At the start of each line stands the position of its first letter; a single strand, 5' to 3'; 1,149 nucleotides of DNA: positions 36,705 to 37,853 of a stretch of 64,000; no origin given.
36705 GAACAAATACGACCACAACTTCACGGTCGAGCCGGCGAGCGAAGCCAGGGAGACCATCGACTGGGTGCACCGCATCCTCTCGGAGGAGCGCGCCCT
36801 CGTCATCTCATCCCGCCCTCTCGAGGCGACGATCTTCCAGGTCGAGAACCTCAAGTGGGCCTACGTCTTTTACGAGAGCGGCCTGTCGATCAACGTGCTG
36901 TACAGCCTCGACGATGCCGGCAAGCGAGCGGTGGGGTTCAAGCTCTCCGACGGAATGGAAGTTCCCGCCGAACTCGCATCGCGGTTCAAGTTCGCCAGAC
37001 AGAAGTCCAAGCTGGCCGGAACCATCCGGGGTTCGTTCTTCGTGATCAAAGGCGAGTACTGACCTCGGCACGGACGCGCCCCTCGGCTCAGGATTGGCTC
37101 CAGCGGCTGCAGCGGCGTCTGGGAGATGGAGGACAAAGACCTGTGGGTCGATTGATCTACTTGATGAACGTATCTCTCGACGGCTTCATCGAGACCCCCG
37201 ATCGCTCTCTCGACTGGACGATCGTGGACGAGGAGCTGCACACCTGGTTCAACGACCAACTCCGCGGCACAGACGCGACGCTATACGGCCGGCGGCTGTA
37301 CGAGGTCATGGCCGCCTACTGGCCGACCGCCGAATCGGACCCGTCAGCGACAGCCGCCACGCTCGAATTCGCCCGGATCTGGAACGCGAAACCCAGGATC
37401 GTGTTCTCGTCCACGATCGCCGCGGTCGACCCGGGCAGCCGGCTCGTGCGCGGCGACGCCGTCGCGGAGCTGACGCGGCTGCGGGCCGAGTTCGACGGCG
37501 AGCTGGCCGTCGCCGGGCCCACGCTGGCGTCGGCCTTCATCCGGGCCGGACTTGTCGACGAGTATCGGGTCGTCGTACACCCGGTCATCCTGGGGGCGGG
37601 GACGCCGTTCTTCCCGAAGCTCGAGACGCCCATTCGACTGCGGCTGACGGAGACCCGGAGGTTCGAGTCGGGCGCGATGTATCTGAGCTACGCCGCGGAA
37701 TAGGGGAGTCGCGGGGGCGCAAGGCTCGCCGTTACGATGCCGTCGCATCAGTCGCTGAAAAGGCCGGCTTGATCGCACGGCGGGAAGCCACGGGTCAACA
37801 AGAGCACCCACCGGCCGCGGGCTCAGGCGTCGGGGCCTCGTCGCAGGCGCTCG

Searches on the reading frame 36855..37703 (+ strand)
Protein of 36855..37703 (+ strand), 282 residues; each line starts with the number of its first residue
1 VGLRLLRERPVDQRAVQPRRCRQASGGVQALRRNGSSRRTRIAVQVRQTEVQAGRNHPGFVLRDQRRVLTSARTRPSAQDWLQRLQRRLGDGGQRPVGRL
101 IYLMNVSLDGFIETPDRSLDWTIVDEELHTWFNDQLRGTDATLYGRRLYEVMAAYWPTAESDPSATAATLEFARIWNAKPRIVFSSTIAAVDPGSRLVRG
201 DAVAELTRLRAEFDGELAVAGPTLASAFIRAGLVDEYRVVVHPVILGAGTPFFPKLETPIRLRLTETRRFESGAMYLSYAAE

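Call 49: search_protein_families(library=pfam, proteins=[window:36855-37703:+], max_evalue=0.001)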
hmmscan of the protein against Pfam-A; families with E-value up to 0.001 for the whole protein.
window:36855-37703:+ (282 aa): 1 family
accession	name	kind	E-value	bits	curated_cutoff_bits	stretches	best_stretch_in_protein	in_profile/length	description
PF01872.23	RibD_C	-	3.2e-24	86.3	24.1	1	101-274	4-195/197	RibD C-terminal domain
